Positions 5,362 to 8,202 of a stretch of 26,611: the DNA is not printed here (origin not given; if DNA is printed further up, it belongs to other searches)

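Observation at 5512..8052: Unusual fusion: polyferredoxin-type membrane FeS domain + FHA + cyclic-nucleotide-binding domain in one 846-aa protein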

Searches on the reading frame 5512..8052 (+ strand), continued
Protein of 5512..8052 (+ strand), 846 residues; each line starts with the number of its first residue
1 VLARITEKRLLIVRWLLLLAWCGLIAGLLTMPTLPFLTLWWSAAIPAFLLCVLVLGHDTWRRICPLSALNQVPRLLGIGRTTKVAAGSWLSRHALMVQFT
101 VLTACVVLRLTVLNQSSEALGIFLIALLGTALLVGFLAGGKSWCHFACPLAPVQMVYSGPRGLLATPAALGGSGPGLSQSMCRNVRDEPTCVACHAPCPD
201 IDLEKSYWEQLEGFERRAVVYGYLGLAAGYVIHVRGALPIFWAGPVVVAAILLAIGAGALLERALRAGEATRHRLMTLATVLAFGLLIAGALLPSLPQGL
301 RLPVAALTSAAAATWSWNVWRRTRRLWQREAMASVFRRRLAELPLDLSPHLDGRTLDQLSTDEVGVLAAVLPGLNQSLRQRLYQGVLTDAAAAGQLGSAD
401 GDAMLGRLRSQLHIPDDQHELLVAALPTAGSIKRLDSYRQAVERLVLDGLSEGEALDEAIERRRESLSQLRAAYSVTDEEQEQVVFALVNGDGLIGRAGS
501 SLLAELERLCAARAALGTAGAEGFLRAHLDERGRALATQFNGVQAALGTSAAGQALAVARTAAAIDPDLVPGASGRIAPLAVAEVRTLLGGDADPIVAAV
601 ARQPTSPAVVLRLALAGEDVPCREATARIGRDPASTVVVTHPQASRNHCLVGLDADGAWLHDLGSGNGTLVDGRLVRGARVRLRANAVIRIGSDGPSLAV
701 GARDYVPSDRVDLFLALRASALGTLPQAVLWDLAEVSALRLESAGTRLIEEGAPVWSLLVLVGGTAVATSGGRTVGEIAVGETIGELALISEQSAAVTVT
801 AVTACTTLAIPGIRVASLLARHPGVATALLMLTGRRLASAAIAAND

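Call 27: search_protein_families(library=pfam, alignment_id=A3, max_evalue=0.001)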
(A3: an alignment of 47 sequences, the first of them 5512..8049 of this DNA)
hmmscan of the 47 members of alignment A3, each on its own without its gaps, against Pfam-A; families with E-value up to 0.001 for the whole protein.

A. member 1, window:5512-8049:+ (846 aa): 3 families
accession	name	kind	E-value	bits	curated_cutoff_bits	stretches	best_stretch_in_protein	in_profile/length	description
PF00498.31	FHA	-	4.1e-15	56.4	20.7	1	628-692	2-67/67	FHA domain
PF16697.10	Yop-YscD_cpl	-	1.2e-09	38.7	33.2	1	616-693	8-85/94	Inner membrane component of T3SS, cytoplasmic domain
PF00027.35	cNMP_binding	-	3.7e-09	36.9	27.5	1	744-822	6-89/89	Cyclic nucleotide-binding domain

B. families by the number of members that match (of 47 scanned): 14 families
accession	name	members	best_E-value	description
PF12801.12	Fer4_5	34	1.5e-08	4Fe-4S binding domain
PF00027.35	cNMP_binding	28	4.3e-23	Cyclic nucleotide-binding domain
PF00498.31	FHA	14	3.2e-16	FHA domain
PF16697.10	Yop-YscD_cpl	14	1.3e-12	Inner membrane component of T3SS, cytoplasmic domain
PF00175.26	NAD_binding_1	7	8.1e-21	Oxidoreductase NAD-binding domain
PF00970.30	FAD_binding_6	7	1.8e-17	Oxidoreductase FAD-binding domain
PF00111.32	Fer2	7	8.3e-15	2Fe-2S iron-sulfur cluster binding domain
PF03735.19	ENT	5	5.5e-06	ENT domain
PF13646.12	HEAT_2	4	3.5e-25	HEAT repeats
PF07238.19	PilZ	3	9.1e-11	PilZ domain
PF02985.28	HEAT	3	5.3e-10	HEAT repeat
PF13513.12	HEAT_EZ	1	1.6e-07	HEAT-like repeat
PF03224.20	V-ATPase_H_N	1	0.00052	V-ATPase subunit H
PF08030.17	NAD_binding_6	1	0.00073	Ferric reductase NAD binding domain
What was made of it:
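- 5926..6150 (+): Cytoplasmic Cys-rich loop, aa 139-213. It holds a canonical CX3CP (W-C144-HFA-C148-P), S-Q-S-M-C182-R, and C191-VA-C194-HAP-C198-P-D-I-D-L-E. Presumed ligands of one or two [4Fe-4S] clusters. Fer4_5 in 34/47 relatives (call 27).
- Closest known: NapH / NosH / NosR / RdhC membrane module. Same: Fer4_5 is found in 34/47 relatives (call 27).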

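Call 39: find_related_loci(query=A2, collection=metagenome_contigs, flank=8000)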
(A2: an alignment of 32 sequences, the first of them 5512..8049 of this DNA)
Query A2 (846 aa) in metagenome_contigs; peptide patterns used: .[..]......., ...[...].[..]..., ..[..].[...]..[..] (x = any residue, [..] = any of these).
600 stretches matched a pattern (row limit reached: there are more); 508 encode a relative of the query (tblastn E <= 1e-3); the best 80 are kept; 80 distinct loci.
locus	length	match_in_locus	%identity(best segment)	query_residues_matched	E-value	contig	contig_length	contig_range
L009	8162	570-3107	99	1-846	0e+0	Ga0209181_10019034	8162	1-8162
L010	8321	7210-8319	99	1-370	0e+0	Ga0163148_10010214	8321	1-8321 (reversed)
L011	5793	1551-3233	41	39-559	2e-99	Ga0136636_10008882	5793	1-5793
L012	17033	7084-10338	32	1-837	7e-95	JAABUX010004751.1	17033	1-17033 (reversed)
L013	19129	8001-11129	33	1-837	7e-95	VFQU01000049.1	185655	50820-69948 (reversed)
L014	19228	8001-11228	30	1-837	1e-91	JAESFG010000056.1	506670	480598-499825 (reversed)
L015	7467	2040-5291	30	1-837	9e-90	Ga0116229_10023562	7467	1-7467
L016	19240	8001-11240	30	1-840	8e-90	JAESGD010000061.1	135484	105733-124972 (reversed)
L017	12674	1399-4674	32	1-837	3e-88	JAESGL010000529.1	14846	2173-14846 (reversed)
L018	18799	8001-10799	27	1-837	4e-88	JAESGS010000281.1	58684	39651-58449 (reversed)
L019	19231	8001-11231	32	6-839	8e-88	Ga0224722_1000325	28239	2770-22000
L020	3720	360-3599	30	1-840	9e-89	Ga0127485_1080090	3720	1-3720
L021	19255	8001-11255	30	1-840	3e-87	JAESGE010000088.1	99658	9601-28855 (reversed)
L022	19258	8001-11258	29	1-840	9e-87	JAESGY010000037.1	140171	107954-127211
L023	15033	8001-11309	29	1-845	1e-86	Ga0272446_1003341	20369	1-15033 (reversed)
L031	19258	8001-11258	29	1-840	5e-85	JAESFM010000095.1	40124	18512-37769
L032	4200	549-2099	32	1-431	2e-85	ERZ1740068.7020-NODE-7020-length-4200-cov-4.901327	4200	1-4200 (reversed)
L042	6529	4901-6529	31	39-501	8e-82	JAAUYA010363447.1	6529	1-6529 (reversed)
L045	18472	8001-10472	33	39-837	6e-81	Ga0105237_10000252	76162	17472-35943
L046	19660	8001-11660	32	1-837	3e-80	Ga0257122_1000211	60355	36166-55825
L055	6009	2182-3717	31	1-426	2e-79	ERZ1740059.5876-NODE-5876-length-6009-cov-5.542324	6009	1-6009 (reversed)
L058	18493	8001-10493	34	39-845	9e-79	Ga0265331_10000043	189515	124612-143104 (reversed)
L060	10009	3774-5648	29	1-485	3e-78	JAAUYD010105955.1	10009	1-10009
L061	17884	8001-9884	31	1-517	4e-78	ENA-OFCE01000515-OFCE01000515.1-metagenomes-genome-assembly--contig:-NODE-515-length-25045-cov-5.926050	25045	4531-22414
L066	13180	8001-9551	33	1-419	1e-77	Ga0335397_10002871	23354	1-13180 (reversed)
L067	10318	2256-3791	31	1-426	9e-78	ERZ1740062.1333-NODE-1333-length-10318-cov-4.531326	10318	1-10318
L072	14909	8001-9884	31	1-517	1e-77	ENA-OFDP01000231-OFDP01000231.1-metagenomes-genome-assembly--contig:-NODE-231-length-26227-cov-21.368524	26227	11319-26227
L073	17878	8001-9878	29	1-516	1e-77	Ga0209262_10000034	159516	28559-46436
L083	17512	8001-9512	30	32-485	6e-77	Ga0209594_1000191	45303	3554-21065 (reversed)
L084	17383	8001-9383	34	39-445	2e-76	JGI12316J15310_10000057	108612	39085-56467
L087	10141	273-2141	29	1-518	2e-76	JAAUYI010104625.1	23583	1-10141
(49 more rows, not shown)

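Call 49: search_protein_families(library=pfam, proteins=[L066:3398-6424:+, L073:15133-17877:-, L031:6232-7455:+, L072:3702-4556:+, L042:1-3303:+, L045:10668-13223:+, L061:11876-13510:-, L060:2190-3458:+], max_evalue=0.0001)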
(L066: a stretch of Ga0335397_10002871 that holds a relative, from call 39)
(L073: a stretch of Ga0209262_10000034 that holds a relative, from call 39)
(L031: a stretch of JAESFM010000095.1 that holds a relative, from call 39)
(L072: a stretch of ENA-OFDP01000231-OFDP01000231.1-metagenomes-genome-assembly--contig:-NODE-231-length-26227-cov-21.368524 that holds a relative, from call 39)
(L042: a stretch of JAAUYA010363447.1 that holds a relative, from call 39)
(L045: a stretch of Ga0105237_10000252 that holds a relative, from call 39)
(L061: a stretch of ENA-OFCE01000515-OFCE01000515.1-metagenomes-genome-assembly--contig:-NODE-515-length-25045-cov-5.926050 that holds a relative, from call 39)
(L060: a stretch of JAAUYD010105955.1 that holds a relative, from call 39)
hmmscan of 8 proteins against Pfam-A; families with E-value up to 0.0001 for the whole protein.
L066:3398-6424:+ (1008 aa): 3 families
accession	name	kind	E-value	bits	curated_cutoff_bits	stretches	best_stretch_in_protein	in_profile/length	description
PF00664.28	ABC_membrane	-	4.1e-52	178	28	1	457-723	4-273/274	ABC transporter transmembrane region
PF00005.33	ABC_tran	-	1.6e-34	119.9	25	1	788-936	1-137/137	ABC transporter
PF02463.25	SMC_N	-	1.3e-07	31.7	40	1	828-978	110-211/220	RecF/RecN/SMC N terminal domain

L073:15133-17877:- (914 aa): 51 families (the best 25 are shown)
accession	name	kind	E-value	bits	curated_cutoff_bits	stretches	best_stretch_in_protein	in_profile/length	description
PF25173.1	Beta-prop_WDR3_1st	-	2e-128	425.7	154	7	674-834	20-183/184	WDR3 first beta-propeller domain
PF00400.38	WD40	-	2.6e-119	385.1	27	10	402-440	1-39/39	WD domain, G-beta repeat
PF25174.1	Beta-prop_THOC3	-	1.1e-97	326.7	305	4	622-781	114-271/272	THOC3 beta-propeller domain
PF24817.1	WD40_WDHD1_1st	-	2.4e-76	257.2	109.9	4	370-442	85-158/291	WDHD1 first WD40 domain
PF24814.1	WD40_Prp19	-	2.3e-74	250.4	320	5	683-886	6-216/281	Prp19 WD40 domain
PF25175.1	Beta-prop_WDR5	-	1.1e-72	245.3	250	5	404-558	2-163/296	WDR5 beta-propeller domain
PF25172.1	Beta-prop_WDR3_2nd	-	1e-71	242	140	4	564-793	72-288/293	WDR3 second beta-propeller domain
PF23414.1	Beta-prop_EML_2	-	1.8e-61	208.3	90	4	293-443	1-155/266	Echinoderm microtubule-associated protein second beta-propeller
PF24807.1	WD40_CDC20-Fz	-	2.5e-58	198.2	200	3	635-874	50-292/292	CDC20/Fizzy WD40 domain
PF25047.1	Beta-prop_TEP1_2nd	-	9.1e-56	189.3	89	2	343-535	10-220/255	TEP-1 second beta-propeller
PF25168.1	Beta-prop_WDR36-Utp21_2nd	-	7.3e-54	183.7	84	5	286-401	153-270/335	WDR36/Utp21 second beta-propeller domain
PF24805.1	EIF3I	-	3.1e-49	168.3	200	5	407-484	5-84/324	EIF3I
PF24796.1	WDR55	-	1.4e-46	159.3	200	3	761-878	4-126/296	WDR55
PF24782.2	WD40_MABP1-WDR62_2nd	-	7.2e-45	153.9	290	4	766-876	227-341/341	MABP1/WDR62 second WD40 domain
PF25391.1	WD40_Gbeta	-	2.4e-44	152.2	150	4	383-479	154-253/340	G protein beta WD-40 repeat protein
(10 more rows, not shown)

L031:6232-7455:+ (407 aa): 3 families
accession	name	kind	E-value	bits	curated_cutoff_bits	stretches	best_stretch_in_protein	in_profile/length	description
PF06051.17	DUF928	-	1.2e-56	191.9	26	1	215-400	2-184/184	Domain of Unknown Function (DUF928)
PF07719.23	TPR_2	-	4.3e-06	26.9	27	0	74-103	4-33/34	Tetratricopeptide repeat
PF14559.12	TPR_19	-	1.1e-05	26.1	25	0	82-124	2-42/68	Tetratricopeptide repeat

L072:3702-4556:+ (284 aa): 1 family
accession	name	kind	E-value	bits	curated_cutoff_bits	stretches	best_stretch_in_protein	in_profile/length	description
PF00528.27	BPD_transp_1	-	7.7e-29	101.2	26.4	1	107-275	1-176/184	Binding-protein-dependent transport system inner membrane component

L042:1-3303:+ (1100 aa): 11 families
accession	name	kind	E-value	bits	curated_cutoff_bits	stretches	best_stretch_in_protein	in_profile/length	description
PF00571.33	CBS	-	1.4e-36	125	24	3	42-97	2-55/57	CBS domain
PF08447.18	PAS_3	-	7e-24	84.4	25.6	2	309-378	4-75/89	PAS fold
PF00072.30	Response_reg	-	7.7e-24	84.4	30.2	1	980-1088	1-107/111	Response regulator receiver domain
PF02518.31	HATPase_c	-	8.6e-22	78.1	26.4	1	837-958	1-109/111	Histidine kinase-, DNA gyrase B-, and HSP90-like ATPase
PF13426.13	PAS_9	-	2.5e-21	76.3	27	2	612-713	2-103/103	PAS domain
PF13185.12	GAF_2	-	4e-20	72.8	28.6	1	423-585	3-136/136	GAF domain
PF00989.32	PAS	-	8.8e-19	68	22.6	1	605-711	5-113/113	PAS fold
PF08448.16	PAS_4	-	1.3e-16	61.2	23.1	2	610-715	4-109/110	PAS fold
PF00512.31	HisKA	-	1.4e-09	38.3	26.9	1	731-793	3-63/66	His Kinase A (phospho-acceptor) domain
PF13188.13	PAS_8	-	9.6e-07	28.9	21.8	0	286-338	3-55/65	PAS domain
PF01590.32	GAF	-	1.1e-06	29.6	22.4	1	427-570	5-119/133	GAF domain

L045:10668-13223:+ (851 aa): 1 family
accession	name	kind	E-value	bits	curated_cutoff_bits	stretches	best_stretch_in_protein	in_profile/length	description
PF05359.17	DUF748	-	7.1e-11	41.3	50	1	68-398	269-532/1037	Domain of Unknown Function (DUF748)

L061:11876-13510:- (544 aa): 6 families
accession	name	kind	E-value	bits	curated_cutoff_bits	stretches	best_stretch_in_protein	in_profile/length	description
PF07992.20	Pyr_redox_2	-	3.8e-59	200.9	26.1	1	70-386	1-289/291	Pyridine nucleotide-disulphide oxidoreductase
PF02852.28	Pyr_redox_dim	-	3e-29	101.9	25.3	1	412-520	1-109/110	Pyridine nucleotide-disulphide oxidoreductase, dimerisation domain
PF00070.33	Pyr_redox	-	2.9e-22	79.4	22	1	238-310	1-73/82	Pyridine nucleotide-disulphide oxidoreductase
PF05834.18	Lycopene_cycl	-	1.5e-08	34.6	23.4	0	71-148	1-78/380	Lycopene cyclase protein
PF13738.12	Pyr_redox_3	-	9.8e-08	32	30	1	189-372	115-305/305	Pyridine nucleotide-disulphide oxidoreductase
PF01134.28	GIDA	-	1.6e-06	27.9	22.1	0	71-138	1-65/391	Glucose inhibited division protein A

L060:2190-3458:+ (422 aa): 0 families

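Call 51: search_protein_families(library=pfam, proteins=[P0029, P0023, P0019, P0015, P0010], max_evalue=0.01)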
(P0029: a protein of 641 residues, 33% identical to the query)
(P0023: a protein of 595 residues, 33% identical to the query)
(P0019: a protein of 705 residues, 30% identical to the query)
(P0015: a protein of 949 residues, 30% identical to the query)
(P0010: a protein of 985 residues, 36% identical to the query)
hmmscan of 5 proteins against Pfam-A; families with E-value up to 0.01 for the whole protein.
P0029 (641 aa): 0 families

P0023 (595 aa): 1 family
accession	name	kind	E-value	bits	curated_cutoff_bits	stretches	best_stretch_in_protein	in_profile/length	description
PF12801.12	Fer4_5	-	0.0036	17.7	22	1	156-186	4-34/48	4Fe-4S binding domain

P0019 (705 aa): 2 families
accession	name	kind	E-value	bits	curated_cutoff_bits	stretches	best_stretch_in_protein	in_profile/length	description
PF12801.12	Fer4_5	-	1.1e-05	25.8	22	1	165-199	3-37/48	4Fe-4S binding domain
PF03735.19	ENT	-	0.0015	18.9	28.5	0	468-512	12-56/71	ENT domain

P0015 (949 aa): 2 families
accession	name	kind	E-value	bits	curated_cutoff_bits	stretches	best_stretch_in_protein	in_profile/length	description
PF00027.35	cNMP_binding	-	4.7e-20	71.8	27.5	1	836-923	2-88/89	Cyclic nucleotide-binding domain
PF12801.12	Fer4_5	-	9.1e-05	22.8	22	1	176-212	2-38/48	4Fe-4S binding domain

P0010 (985 aa): 4 families
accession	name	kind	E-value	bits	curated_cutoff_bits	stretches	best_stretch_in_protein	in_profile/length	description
PF00498.31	FHA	-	6.2e-14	52.6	20.7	1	753-817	2-67/67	FHA domain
PF00027.35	cNMP_binding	-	4.8e-13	49.3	27.5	1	867-949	2-88/89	Cyclic nucleotide-binding domain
PF16697.10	Yop-YscD_cpl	-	6.2e-09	36.5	33.2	1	741-817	8-84/94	Inner membrane component of T3SS, cytoplasmic domain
PF12801.12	Fer4_5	-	0.00025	21.4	22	1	162-194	3-35/48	4Fe-4S binding domain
